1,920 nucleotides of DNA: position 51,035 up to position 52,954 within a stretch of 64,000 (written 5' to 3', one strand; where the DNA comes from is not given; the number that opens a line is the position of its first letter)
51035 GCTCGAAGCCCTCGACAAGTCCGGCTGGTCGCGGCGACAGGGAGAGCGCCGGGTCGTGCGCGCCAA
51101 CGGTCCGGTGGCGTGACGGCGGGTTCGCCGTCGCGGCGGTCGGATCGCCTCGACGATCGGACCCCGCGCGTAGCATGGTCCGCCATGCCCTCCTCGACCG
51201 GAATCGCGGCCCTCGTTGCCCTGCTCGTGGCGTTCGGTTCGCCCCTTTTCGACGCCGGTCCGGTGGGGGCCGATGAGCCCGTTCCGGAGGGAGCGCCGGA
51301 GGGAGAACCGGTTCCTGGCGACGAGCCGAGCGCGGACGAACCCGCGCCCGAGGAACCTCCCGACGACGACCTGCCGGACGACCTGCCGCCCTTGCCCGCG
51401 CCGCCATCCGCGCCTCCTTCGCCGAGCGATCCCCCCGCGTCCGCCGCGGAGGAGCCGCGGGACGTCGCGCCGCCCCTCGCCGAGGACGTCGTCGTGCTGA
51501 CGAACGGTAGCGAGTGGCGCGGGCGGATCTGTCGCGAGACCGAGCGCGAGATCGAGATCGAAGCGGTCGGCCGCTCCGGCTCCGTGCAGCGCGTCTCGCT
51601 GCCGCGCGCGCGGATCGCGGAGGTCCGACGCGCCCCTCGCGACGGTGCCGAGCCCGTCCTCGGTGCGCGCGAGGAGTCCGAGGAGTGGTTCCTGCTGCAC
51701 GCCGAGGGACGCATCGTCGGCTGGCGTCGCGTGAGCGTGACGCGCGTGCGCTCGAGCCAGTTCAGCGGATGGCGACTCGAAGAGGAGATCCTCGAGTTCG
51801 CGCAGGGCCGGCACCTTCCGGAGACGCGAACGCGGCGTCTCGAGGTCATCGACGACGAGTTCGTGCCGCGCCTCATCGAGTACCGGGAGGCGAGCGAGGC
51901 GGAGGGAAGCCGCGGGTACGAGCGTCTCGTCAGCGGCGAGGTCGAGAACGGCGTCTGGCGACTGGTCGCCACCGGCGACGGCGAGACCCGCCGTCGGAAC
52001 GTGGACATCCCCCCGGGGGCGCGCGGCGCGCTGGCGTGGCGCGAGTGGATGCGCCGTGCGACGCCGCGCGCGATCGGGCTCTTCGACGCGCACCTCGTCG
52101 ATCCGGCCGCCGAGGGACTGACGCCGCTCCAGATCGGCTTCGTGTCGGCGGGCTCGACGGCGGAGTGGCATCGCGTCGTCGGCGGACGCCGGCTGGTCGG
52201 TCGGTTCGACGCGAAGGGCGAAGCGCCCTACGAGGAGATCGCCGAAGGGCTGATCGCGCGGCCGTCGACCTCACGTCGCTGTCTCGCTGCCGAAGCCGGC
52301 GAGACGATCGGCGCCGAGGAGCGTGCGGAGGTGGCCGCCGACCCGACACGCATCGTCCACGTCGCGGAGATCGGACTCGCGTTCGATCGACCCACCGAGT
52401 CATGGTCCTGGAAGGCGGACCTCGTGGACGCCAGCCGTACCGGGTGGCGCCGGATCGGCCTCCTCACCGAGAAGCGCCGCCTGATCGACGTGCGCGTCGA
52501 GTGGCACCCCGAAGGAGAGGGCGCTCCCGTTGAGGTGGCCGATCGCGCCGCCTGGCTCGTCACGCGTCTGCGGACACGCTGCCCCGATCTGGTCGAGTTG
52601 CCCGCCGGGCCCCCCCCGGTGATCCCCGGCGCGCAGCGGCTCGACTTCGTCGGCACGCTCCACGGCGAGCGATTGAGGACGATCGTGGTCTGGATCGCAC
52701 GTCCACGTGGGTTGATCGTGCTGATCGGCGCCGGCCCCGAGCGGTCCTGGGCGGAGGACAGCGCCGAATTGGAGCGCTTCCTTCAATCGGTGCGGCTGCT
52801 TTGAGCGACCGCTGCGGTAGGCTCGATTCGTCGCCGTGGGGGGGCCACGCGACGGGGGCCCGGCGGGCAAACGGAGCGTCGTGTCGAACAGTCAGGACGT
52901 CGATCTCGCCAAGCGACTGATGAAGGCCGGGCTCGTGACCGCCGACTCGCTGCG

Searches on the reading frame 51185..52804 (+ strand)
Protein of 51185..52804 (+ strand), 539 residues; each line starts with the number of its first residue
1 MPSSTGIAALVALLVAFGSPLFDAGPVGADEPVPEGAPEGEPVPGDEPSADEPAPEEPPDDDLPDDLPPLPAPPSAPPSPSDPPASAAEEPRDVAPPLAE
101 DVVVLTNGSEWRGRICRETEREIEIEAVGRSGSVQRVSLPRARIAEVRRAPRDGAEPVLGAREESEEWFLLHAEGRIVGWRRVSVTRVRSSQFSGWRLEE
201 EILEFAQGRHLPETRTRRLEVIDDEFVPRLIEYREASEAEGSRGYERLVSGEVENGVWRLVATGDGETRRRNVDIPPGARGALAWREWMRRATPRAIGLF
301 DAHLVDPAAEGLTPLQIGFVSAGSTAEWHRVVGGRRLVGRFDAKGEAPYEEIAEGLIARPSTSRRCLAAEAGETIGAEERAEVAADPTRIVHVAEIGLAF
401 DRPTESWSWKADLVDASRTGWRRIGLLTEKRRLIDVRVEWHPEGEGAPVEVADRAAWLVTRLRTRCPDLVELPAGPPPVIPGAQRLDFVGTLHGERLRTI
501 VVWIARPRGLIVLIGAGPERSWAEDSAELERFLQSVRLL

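Call 36: search_protein_families(library=pfam, proteins=[window:51185-52804:+], max_evalue=1)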
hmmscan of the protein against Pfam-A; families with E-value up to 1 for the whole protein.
window:51185-52804:+ (539 aa): 0 families

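Call 67: find_homologous_proteins(query=window:51185-52801:+, max_evalue=0.00001)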
Query window:51185-52801:+ (539 aa): 7 proteins with E <= 0.00001 among 8000 candidates.
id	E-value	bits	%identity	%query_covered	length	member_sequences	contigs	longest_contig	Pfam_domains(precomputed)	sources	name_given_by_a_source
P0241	0.0e+0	1184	100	100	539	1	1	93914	-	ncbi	-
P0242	6.0e-188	644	65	81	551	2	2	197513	-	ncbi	ncbi:MAG: hypothetical protein AB7T63_08640 [Planctomycetota bacterium]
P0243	3.0e-186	638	64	83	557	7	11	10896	-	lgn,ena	-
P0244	6.0e-155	535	57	85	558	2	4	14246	-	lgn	-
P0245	6.5e-73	264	38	82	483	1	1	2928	-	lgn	-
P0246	4.1e-72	262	39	82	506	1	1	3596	-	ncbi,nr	ncbi:MAG: hypothetical protein O2894_13345 [Planctomycetota bacterium]|nr:hypothetical protein [Plan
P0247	1.4e-38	151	32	82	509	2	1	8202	-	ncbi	-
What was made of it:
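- Tried and rejected: Homologue search for hyp539 returned only 7 sequences (call 67), so its model is of moderate quality.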

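Call 79: predict_structure(alignment_id=A3)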
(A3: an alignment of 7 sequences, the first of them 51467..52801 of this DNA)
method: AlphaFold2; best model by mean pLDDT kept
length: 445 residues; sequences in the alignment: 7
mean_pLDDT: 77.9   pTM: 0.53
mean pLDDT of the five models: 77.9, 77.7, 77.0, 75.3, 74.9
residues with pLDDT >= 90: 110; 70-90: 217; 50-70: 90; < 50: 28
segments of 3 or more residues with pLDDT < 50: 1-4, 59-65, 283-294
pLDDT, mean of each block of 10 residues (from residue 1): 62 84 88 64 88 68 58 87 87 78 93 70 93 92 69 89 91 89 91 79 73 88 62 56 62 69 84 82 44 60 78 77 65 86 83 60 87 89 78 90 91 83 83 78 74
secondary structure, 60 per line:
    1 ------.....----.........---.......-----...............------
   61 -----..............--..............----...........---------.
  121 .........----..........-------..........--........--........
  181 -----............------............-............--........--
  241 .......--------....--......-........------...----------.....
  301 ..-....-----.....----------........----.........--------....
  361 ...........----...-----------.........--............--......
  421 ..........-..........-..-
elements in order: E7-11 E16-24 E28-34 E40-46 E50-54 E66-79 E82-95 E100-110 E120-129 E134-143 E151-160 E163-170 E173-180 H188-197 E204-212 E217-228 E231-238 E241-247 E256-259 E262-267 H269-276 E296-299 E304-307 E313-317 E328-335 E340-348 H357-371 E376-378 E390-398 E401-412 E415-424 H425-430 H432-441
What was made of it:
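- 51185..52804 (+): Exported protein 'hyp539': signal peptide, acidic Pro-rich linker, beta-rich middle domain, C-terminal PsbP/DcrB/LpqN-like domain. The AF2 model has pLDDT 77.9 (call 79).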

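Call 82: fold_search(model_id=the predicted structure, library=pdb)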
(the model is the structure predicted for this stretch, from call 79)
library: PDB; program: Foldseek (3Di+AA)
matches with E <= 10: 1013; with E <= 0.001: 1
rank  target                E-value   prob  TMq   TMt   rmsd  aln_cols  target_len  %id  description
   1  2xb3                  7.2e-04  1.00  0.26  0.67   4.0       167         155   12  The Structure of Cyanobacterial PsbP (released 2010-08-25)
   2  6ntr_D                1.2e-03  1.00  0.29  0.49   6.9       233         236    9  Crystal Structure of Beta-barrel-like Protein of Domain of Unknown Function DUF1849 from Brucella abortus (released 2019-02-13)
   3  6ntr_A                1.4e-03  1.00  0.29  0.46   6.6       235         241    8  Crystal Structure of Beta-barrel-like Protein of Domain of Unknown Function DUF1849 from Brucella abortus (released 2019-02-13)
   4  6ntr_B                1.5e-03  1.00  0.31  0.51   6.2       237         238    9  Crystal Structure of Beta-barrel-like Protein of Domain of Unknown Function DUF1849 from Brucella abortus (released 2019-02-13)
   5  6ntr_C                2.3e-03  1.00  0.31  0.52   6.4       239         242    8  Crystal Structure of Beta-barrel-like Protein of Domain of Unknown Function DUF1849 from Brucella abortus (released 2019-02-13)
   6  7wff_f                3.3e-03  1.00  0.25  0.66   4.3       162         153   13  Subcomplexes B,M and L in the Cylic electron transfer supercomplex NDH-PSI from Arabidopsis (released 2022-03-16)
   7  3lyd_A                3.7e-03  1.00  0.21  0.49   8.1       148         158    9  Crystal structure of Putative uncharacterized protein from Jonesia denitrificans (released 2010-03-09)
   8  2lnj_MODEL_1_A        4.0e-03  1.00  0.27  0.63   4.7       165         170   11  Solution Structure of Cyanobacterial PsbP (CyanoP) from Synechocystis sp. PCC 6803 (released 2012-06-06)
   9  4rti                  4.2e-03  1.00  0.27  0.62   4.6       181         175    8  The crystal structure of PsbP from Spinacia oleracea (released 2015-03-11)
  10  3lyd_B                4.6e-03  1.00  0.21  0.51   8.0       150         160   10  Crystal structure of Putative uncharacterized protein from Jonesia denitrificans (released 2010-03-09)
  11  6xrf_G                4.9e-03  1.00  0.22  0.62   4.8       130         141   14  EagT6 Tse6 NT complex (released 2020-12-30)
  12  6xrf_H                5.1e-03  1.00  0.22  0.60   5.0       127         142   14  EagT6 Tse6 NT complex (released 2020-12-30)
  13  9grx_0                5.6e-03  1.00  0.27  0.70   3.6       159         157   12  NDH-PSI-LHCI supercomplex from S. oleracea (released 2025-02-12)
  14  6e8a_A                6.8e-03  1.00  0.21  0.56   5.3       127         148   19  Crystal structure of DcrB from Salmonella enterica at 1.92 Angstroms resolution (released 2018-10-31)
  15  8us2_B                7.1e-03  0.16  0.12  0.11  25.2       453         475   10  P22121 Crystal structure of TamA from Pseudomonas aeruginosa at 3.95 Ang (released 2024-06-26)
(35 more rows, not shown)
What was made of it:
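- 51185..52804 (+): Foldseek against the PDB finds PsbP (2xb3, E=7e-4, TMt 0.67), DUF1849 (6ntr), DcrB and LpqN (call 82).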

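Call 88: search_protein_families(library=padloc, proteins=[window:51185-52804:+], max_evalue=0.001)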
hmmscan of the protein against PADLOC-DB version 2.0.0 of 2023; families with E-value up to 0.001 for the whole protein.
window:51185-52804:+ (539 aa): 0 families
